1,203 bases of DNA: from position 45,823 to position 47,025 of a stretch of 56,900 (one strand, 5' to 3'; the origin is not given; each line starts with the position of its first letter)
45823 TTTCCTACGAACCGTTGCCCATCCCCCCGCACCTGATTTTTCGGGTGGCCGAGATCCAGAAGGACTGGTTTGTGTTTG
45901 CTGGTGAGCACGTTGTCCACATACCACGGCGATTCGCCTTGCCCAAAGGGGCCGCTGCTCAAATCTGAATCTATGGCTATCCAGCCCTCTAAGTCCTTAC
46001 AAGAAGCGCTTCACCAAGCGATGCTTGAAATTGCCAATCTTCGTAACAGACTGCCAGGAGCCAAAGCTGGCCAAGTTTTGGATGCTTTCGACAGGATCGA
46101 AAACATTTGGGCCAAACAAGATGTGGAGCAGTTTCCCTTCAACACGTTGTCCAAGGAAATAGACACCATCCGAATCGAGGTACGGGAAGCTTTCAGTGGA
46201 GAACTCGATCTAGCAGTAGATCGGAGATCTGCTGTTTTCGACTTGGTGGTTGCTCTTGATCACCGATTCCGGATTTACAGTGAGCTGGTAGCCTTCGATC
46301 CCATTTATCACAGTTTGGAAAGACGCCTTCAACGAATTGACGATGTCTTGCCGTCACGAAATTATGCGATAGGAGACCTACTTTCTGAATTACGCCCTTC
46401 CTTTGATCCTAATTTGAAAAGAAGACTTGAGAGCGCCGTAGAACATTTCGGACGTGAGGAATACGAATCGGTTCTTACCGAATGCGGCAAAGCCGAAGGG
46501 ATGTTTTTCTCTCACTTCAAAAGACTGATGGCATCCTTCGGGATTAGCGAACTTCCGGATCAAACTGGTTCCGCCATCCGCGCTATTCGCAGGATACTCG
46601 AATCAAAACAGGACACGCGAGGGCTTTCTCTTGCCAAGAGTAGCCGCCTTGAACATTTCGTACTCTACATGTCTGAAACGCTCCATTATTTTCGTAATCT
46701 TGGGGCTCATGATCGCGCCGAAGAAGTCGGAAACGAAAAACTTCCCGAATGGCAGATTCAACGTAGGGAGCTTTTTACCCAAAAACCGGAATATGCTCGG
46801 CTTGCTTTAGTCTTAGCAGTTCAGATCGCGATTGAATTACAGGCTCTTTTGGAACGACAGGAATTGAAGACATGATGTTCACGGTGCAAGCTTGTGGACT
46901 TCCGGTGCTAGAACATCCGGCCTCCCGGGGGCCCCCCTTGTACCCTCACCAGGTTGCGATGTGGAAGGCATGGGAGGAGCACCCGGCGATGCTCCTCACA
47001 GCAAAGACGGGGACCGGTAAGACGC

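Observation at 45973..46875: HEPN-motif protein translationally coupled between cas5d and cas3'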

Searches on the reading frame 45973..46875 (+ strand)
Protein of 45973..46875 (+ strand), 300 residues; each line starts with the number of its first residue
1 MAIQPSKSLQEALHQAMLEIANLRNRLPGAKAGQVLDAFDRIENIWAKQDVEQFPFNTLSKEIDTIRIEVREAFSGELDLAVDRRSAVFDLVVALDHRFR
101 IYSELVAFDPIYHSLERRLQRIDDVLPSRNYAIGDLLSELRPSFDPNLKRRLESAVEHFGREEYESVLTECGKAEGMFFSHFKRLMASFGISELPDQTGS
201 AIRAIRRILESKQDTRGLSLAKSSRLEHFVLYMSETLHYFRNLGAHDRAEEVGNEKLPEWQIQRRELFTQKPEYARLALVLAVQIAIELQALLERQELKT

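Call 5: search_protein_families(library=pfam, proteins=[window:45973-46875:+], max_evalue=0.1)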
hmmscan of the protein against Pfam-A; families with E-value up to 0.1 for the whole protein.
window:45973-46875:+ (300 aa): 0 families

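Call 6: search_protein_families(library=ncbifam, proteins=[window:45973-46875:+], max_evalue=0.1)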
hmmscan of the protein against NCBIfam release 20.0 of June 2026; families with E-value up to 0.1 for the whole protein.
window:45973-46875:+ (300 aa): 0 families

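Call 7: find_homologous_proteins(query=window:45973-46872:+, max_evalue=0.001)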
Query window:45973-46872:+ (300 aa): 26 proteins with E <= 0.001 among 4804 candidates.
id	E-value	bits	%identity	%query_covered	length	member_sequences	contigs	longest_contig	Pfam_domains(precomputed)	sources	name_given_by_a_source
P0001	9.0e-179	611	99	95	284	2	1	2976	-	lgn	-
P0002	8.7e-130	450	69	99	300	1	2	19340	-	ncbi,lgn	-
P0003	1.2e-129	450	68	99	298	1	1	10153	-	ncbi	-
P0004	3.7e-125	435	66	99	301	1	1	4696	-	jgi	jgi:hypothetical protein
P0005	1.2e-122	427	66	100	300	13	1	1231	-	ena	-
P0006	1.1e-121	423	66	100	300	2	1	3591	-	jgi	jgi:hypothetical protein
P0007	2.7e-119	416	65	99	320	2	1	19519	-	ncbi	-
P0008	1.5e-118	413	64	99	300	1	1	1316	-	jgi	jgi:hypothetical protein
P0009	2.2e-118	413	67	95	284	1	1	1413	-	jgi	-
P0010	1.1e-117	410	64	100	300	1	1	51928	-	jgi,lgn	jgi:hypothetical protein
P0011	3.5e-116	405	64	99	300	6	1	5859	-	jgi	jgi:hypothetical protein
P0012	7.5e-115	401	64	96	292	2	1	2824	-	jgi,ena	-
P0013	2.8e-113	396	61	99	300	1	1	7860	-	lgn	-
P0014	1.3e-112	394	61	99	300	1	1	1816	-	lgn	-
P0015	6.8e-112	391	60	99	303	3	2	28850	-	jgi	jgi:hypothetical protein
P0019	6.6e-109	382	58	100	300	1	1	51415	-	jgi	jgi:hypothetical protein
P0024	1.7e-81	292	52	93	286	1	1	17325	-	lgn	-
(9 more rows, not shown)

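Call 8: search_protein_families(library=padloc, proteins=[window:45973-46872:+], max_evalue=0.1)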
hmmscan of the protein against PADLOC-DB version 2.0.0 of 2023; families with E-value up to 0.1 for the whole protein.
window:45973-46872:+ (300 aa): 0 families

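Call 12: search_solved_structures(query=A1, max_evalue=10, show_alignments=3)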
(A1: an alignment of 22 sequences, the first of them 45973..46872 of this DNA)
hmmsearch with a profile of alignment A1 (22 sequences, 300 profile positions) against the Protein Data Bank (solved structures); distinct sequences matched with E-value up to 10: 1.
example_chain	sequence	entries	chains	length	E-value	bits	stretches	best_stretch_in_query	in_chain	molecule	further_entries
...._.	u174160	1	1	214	0.026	16.8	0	103-143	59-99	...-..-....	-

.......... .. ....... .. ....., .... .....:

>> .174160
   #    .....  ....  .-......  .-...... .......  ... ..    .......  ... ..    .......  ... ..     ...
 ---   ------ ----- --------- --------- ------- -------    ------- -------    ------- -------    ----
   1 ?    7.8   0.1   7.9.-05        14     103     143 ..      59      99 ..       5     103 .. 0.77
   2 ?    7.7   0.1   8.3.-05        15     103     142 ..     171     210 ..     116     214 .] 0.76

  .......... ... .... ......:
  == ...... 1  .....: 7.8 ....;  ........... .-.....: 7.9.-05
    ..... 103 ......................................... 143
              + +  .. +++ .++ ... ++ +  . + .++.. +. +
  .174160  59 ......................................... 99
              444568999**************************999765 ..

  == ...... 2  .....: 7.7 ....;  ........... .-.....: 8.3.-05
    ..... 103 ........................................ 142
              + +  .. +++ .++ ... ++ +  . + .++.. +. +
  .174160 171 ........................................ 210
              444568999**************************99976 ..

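Call 13: find_encoding_contigs(protein=P0010, flank=10000, max_places=2)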
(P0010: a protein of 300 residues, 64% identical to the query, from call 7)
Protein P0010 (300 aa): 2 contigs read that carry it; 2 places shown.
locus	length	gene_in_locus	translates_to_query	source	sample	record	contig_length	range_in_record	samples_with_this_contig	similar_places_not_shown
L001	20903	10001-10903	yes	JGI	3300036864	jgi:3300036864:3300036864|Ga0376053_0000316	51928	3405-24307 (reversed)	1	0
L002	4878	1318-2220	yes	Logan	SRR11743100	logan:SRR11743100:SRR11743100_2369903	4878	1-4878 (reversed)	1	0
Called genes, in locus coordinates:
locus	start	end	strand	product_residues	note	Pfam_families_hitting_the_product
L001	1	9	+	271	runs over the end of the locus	PF00528:BPD_transp_1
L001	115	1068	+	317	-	PF27225:AF_1859_N, PF10040:CRISPR_Cas6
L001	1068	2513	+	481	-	PF02810:SEC-C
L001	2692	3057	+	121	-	-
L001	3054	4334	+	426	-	PF03130:HEAT_PBS (faint), PF13646:HEAT_2, PF02810:SEC-C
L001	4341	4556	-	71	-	-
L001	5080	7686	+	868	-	-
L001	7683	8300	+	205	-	-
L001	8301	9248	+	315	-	PF18320:Csc2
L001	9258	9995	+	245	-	PF26241:Cas_Csc1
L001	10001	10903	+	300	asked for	-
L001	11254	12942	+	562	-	PF22590:Cas3-like_C_2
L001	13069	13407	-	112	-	PF01850:PIN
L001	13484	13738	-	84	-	PF01402:RHH_1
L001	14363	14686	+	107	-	PF01909:NTP_transf_2 (weak), PF18765:Polbeta (weak)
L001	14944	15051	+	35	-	-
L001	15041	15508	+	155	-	PF01909:NTP_transf_2, PF18765:Polbeta (weak)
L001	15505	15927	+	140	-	PF05168:HEPN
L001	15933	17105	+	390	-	PF01867:Cas_Cas1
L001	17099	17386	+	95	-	PF09827:CRISPR_Cas2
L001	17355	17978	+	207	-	PF01930:Cas_Cas4, PF12705:PDDEXK_1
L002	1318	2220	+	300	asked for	-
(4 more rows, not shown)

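Call 14: find_encoding_contigs(protein=P0019, flank=10000, max_places=2)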
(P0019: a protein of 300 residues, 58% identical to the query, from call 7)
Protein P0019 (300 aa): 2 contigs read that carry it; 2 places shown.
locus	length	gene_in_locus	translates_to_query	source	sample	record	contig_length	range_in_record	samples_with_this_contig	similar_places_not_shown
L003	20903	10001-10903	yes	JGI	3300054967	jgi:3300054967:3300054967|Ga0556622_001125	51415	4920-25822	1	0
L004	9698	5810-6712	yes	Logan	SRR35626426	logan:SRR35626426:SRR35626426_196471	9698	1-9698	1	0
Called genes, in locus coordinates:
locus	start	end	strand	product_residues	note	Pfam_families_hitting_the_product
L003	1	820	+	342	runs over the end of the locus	-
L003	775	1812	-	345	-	-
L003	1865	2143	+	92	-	PF12844:HTH_19 (weak), PF13560:HTH_31, PF01381:HTH_3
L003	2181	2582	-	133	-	PF00903:Glyoxalase, PF12681:Glyoxalase_2 (weak)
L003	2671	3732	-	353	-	PF00589:Phage_integrase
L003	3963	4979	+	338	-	PF27225:AF_1859_N, PF10040:CRISPR_Cas6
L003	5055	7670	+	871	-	-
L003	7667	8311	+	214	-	PF02449:Glyco_hydro_42 (weak)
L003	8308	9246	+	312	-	PF18320:Csc2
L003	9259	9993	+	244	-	PF26241:Cas_Csc1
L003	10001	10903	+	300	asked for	-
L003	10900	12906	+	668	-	PF00270:DEAD, PF22590:Cas3-like_C_2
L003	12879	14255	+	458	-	PF01867:Cas_Cas1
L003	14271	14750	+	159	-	PF09827:CRISPR_Cas2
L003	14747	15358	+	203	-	PF01930:Cas_Cas4, PF12705:PDDEXK_1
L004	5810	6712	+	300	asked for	-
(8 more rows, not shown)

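Call 15: find_encoding_contigs(protein=P0024, flank=10000, max_places=2)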
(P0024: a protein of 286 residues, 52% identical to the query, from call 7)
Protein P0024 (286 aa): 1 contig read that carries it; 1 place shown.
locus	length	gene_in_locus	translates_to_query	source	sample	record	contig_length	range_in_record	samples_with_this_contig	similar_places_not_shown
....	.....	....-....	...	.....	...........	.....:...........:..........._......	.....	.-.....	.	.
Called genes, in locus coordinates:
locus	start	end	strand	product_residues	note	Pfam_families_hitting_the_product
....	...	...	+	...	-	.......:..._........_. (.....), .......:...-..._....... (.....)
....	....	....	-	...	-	-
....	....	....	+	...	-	-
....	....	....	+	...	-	-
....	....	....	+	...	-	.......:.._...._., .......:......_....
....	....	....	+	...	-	-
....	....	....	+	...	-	-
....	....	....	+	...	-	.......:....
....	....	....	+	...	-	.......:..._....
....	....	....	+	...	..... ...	-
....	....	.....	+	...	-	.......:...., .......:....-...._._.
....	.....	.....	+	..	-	-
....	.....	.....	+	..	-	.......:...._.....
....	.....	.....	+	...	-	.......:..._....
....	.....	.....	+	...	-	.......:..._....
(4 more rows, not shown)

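Call 16: search_protein_families(library=pfam, alignment_id=A1, max_evalue=10)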
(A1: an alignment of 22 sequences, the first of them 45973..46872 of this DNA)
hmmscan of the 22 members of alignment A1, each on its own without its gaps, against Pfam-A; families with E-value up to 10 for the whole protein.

A. member 1, window:45973-46872:+ (300 aa): 0 families

B. families by the number of members that match (of 22 scanned): 5 families
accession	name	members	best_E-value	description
PF24999.1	LAMB4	1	0.057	Laminin subunit beta-4-like domain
PF04632.18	FUSC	1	0.12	Fusaric acid resistance protein family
PF11916.13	Vac14_Fig4_bd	1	0.19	Vacuolar protein 14 C-terminal Fig4p binding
PF07751.16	Abi_2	1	0.21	Abi-like protein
PF14223.13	Retrotran_gag_2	1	0.28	gag-polypeptide of LTR copia-type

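Call 19: predict_structure(alignment_id=A1)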
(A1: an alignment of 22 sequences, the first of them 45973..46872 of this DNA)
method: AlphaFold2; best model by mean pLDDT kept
length: 300 residues; sequences in the alignment: 22
mean_pLDDT: 77.0   pTM: 0.54
mean pLDDT of the five models: 77.0, 75.6, 74.4, 71.7, 70.0
residues with pLDDT >= 90: 51; 70-90: 169; 50-70: 69; < 50: 11
segments of 3 or more residues with pLDDT < 50: 246-248
pLDDT, mean of each block of 10 residues (from residue 1): 60 88 90 94 85 78 92 89 90 84 62 52 54 74 84 90 87 86 84 79 80 64 66 79 56 53 70 83 87 69
secondary structure, 60 per line:
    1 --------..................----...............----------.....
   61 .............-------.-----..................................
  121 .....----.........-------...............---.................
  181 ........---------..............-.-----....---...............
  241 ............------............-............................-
elements in order: H9-26 H32-45 H56-73 H87-125 H130-138 H146-160 H164-188 H198-211 H226-252 H259-270 H272-299
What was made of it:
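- On Csm6/Csx1 (CARF-HEPN): The N-terminal 125 residues are four helices (call 19).
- Closest known: Csm6/Csx1. Different: X has no CARF or Rossmann sensor; its N-terminus is all-helical (call 19).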

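Call 22: fold_search(library=pdb, model_id=the predicted structure)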
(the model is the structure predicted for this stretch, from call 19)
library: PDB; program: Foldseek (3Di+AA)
matches with E <= 10: 130; with E <= 0.001: 0
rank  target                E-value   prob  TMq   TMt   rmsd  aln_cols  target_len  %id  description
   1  4l6r                  1.3e-01  0.44  0.23  0.19  17.7       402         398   12  Structure of the class B human glucagon G protein coupled receptor (released 2013-07-24)
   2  9nu4_A                2.5e-01  0.16  0.18  0.11  18.1       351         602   14  Structure of MurJ in complex with single gene lysis protein from phage M (released 2026-02-11)
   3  5unf_B                5.9e-01  0.33  0.27  0.22  16.0       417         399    9  XFEL structure of human angiotensin II type 2 receptor (Monoclinic form) in complex with compound 1 (N-benzyl-N-(2-eth (released 2017-04-05)
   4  6ff6                  7.7e-01  0.51  0.28  0.36  16.0       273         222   12  Crystal structure of novel repeat protein BRIC1 (released 2018-09-05)
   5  6ko5_A                8.8e-01  0.13  0.19  0.15  25.4       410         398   10  Complex structure of Ghrelin receptor with Fab (released 2020-08-12)
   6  6me8_B                9.6e-01  0.14  0.22  0.18  22.1       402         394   11  XFEL crystal structure of human melatonin receptor MT2 (N86D) in complex with 2-phenylmelatonin (released 2019-04-24)
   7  6pt2_A                1.0e+00  0.14  0.21  0.17  19.6       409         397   10  Crystal structure of the active delta opioid receptor in complex with the peptide agonist KGCHM07 (released 2019-12-11)
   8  5unf_A                1.1e+00  0.15  0.22  0.19  14.7       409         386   10  XFEL structure of human angiotensin II type 2 receptor (Monoclinic form) in complex with compound 1 (N-benzyl-N-(2-eth (released 2017-04-05)
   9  7ad3_A                1.3e+00  0.16  0.23  0.23  17.5       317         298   14  Class D GPCR Ste2 dimer coupled to two G proteins (released 2020-12-09)
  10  7rtt_B                1.3e+00  0.08  0.16  0.13  29.4       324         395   10  Cryo-EM structure of a TTYH2 cis-dimer (released 2021-08-25)
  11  8y7f_B                1.4e+00  0.20  0.23  0.19  21.0       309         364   11  Crystal structure of CARF domain-truncated Csx1-Crn2 from Marinitoga sp. (released 2024-07-17)
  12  5unh_B                1.4e+00  0.13  0.23  0.21  14.0       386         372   10  Synchrotron structure of human angiotensin II type 2 receptor in complex with compound 2 (N-[(furan-2-yl)methyl]-N-(4- (released 2017-04-05)
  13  3zn3                  1.4e+00  0.08  0.14  0.16  21.4       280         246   13  N-terminal domain of S. pombe Cdc23 APC subunit (released 2013-02-20)
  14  9lhv_A                1.5e+00  0.08  0.17  0.09  22.5       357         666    8  Cryo-EM structure of GPR155 contracted dimer in complex with cholesterol (released 2025-12-10)
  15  9dbf                  1.6e+00  0.06  0.16  0.15  24.2       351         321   10  Zn-Bound Structure of a Single-Chain Tet4 Variant with an L42W Mutation (released 2025-08-06)
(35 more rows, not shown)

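Call 23: search_protein_representatives(alignment_id=A1)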
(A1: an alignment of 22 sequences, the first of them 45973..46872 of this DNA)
Query: 22 sequences, 300 profile positions. Proteins with E-value up to 0.001 (for the whole library): 39; up to 1e-10: 29; up to 1e-30: 11. The best 39 are listed.
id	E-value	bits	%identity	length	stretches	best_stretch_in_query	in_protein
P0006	2.0e-161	552.4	-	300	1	1-299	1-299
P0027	6.1e-99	347.2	-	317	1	3-292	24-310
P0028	3.6e-88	311.9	-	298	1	1-296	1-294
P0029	1.9e-76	273.4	-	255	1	39-292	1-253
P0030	1.1e-67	244.7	-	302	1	2-298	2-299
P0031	2.7e-67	243.3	-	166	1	133-297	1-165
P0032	4.9e-61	222.8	-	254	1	39-295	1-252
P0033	8.7e-52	192.4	-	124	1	177-298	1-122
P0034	4.1e-47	177.1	-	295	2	107-242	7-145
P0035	1.7e-44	168.5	-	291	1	60-294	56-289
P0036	3.3e-40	154.4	-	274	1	4-196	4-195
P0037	3.4e-28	114.9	-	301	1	80-298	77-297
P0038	2.1e-25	105.8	-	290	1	11-297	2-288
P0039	3.5e-24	101.8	-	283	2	61-297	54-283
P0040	6.0e-21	91.2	-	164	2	5-98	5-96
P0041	8.4e-21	90.7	-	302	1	55-296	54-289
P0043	1.7e-19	86.4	-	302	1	14-294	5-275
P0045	1.8e-18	83.0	-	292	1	13-295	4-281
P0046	1.2e-17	80.4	-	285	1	14-297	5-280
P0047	4.3e-16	75.2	-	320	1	108-295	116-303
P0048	4.5e-16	75.1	-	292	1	65-295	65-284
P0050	3.4e-14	69.0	-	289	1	22-297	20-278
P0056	2.3e-10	56.4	-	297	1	31-293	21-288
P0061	1.6e-04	37.2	-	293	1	117-297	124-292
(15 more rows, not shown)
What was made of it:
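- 45973..46875 (+): Gene X: 300-aa protein of an unnamed family (ATG start, TGA stop). There are 26 close homologues (call 7) and 39 representatives in 1.84 billion proteins (call 23).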

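Call 27: find_related_loci(query=A1, collection=genome_contigs, flank=10000)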
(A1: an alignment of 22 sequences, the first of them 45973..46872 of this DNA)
Query A1 (300 aa) in genome_contigs; peptide patterns used: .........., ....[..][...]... (x = any residue, [..] = any of these).
42 stretches matched a pattern; 1 encode a relative of the query (tblastn E <= 1e-3); 1 distinct loci.
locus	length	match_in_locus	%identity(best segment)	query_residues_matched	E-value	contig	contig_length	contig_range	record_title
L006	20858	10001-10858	42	10-297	2e-64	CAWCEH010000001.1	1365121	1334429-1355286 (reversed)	MAG: uncultured Acidobacteriaceae bacterium isolate MFD09286.bin.1.255 genome assembly, contig: contig_27954, whole geno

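Call 28: find_homologous_proteins(query=A2, max_evalue=0.001)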
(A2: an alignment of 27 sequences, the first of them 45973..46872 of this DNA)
Query A2 (27 sequences) (300 aa, profile of the alignment): 31 proteins with E <= 0.001 among 8000 candidates.
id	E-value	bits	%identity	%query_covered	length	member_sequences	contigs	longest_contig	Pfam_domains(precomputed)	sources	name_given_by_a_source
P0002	5.9e-109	382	69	99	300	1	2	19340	-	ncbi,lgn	-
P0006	2.7e-108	380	66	100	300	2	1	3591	-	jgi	jgi:hypothetical protein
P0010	1.4e-104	368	64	100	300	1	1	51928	-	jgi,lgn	jgi:hypothetical protein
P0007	4.3e-104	366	65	99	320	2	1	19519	-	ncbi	-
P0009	1.7e-103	364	67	95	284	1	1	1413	-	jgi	-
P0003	7.5e-103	362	68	99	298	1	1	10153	-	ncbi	-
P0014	1.1e-102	361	61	99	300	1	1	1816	-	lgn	-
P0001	4.4e-102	359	99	95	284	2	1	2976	-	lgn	-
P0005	5.8e-102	359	66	100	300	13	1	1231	-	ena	-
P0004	1.1e-101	358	66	99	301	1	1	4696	-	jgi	jgi:hypothetical protein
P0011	2.4e-100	354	64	99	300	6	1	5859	-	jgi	jgi:hypothetical protein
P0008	2.8e-100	353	64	99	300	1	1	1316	-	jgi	jgi:hypothetical protein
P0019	2.9e-99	350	58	100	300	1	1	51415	-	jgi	jgi:hypothetical protein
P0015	1.2e-98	348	60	99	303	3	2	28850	-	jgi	jgi:hypothetical protein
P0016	1.5e-98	348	61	100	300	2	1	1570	-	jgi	jgi:hypothetical protein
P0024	7.1e-92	326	52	93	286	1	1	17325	-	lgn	-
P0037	1.6e-90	321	31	71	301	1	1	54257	-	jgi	jgi:hypothetical protein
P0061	9.2e-62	227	20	57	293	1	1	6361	-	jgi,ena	jgi:hypothetical protein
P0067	1.9e-44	170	22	63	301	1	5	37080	-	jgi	jgi:hypothetical protein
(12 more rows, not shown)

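Call 29: find_encoding_contigs(protein=P0037, flank=10000, max_places=1)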
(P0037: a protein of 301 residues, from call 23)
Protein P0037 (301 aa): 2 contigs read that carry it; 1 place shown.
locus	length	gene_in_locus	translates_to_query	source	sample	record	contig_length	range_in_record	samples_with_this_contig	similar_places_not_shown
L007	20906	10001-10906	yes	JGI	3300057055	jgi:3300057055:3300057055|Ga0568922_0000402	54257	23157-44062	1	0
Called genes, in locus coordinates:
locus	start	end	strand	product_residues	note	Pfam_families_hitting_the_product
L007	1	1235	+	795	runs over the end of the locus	PF18019:Cas3_HD, PF00270:DEAD, PF00271:Helicase_C, PF22590:Cas3-like_C_2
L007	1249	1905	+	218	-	-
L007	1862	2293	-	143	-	PF13470:PIN_3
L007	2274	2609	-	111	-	PF02604:PhdYeFM_antitox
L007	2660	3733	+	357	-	PF27225:AF_1859_N, PF10040:CRISPR_Cas6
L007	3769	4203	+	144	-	PF05635:23S_rRNA_IVP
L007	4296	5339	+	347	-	PF01867:Cas_Cas1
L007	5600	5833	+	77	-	PF18765:Polbeta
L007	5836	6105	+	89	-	-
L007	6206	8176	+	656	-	PF01966:HD (weak)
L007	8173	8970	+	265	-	PF03787:RAMPs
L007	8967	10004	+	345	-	PF03787:RAMPs, PF10040:CRISPR_Cas6 (faint)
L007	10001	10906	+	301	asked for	-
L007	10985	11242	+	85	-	PF09827:CRISPR_Cas2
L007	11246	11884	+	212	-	PF01930:Cas_Cas4, PF12705:PDDEXK_1 (weak)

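Call 30: find_encoding_contigs(protein=P0067, flank=10000, max_places=1)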
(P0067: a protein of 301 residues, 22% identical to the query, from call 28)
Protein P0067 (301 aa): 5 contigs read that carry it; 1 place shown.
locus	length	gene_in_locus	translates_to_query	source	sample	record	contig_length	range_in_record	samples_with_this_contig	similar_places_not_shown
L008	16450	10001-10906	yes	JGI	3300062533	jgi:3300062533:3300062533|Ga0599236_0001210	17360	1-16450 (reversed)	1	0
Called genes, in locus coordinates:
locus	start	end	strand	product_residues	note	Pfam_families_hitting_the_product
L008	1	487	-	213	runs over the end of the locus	PF00535:Glycos_transf_2, PF13641:Glyco_tranf_2_3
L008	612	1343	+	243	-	-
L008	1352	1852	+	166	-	PF01936:NYN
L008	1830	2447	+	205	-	PF00730:HhH-GPD, PF00633:HHH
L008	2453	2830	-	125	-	-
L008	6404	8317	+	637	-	-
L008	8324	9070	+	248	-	PF03787:RAMPs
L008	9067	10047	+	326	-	PF03787:RAMPs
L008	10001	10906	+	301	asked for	-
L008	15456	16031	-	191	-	PF01930:Cas_Cas4, PF12705:PDDEXK_1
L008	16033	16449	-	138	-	?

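Call 31: find_encoding_contigs(protein=P0061, flank=10000, max_places=1)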
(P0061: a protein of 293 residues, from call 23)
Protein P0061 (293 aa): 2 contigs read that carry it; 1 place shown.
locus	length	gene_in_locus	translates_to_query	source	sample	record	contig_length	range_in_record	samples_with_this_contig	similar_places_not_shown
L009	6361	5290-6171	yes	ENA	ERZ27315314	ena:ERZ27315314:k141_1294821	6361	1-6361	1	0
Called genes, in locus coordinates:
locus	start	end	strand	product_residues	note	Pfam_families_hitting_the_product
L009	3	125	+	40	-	?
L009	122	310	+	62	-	-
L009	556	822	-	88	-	PF18145:SAVED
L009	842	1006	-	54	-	PF09853:DUF2080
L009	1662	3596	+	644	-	-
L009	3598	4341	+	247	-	PF03787:RAMPs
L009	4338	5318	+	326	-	PF03787:RAMPs (weak)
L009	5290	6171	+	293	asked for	-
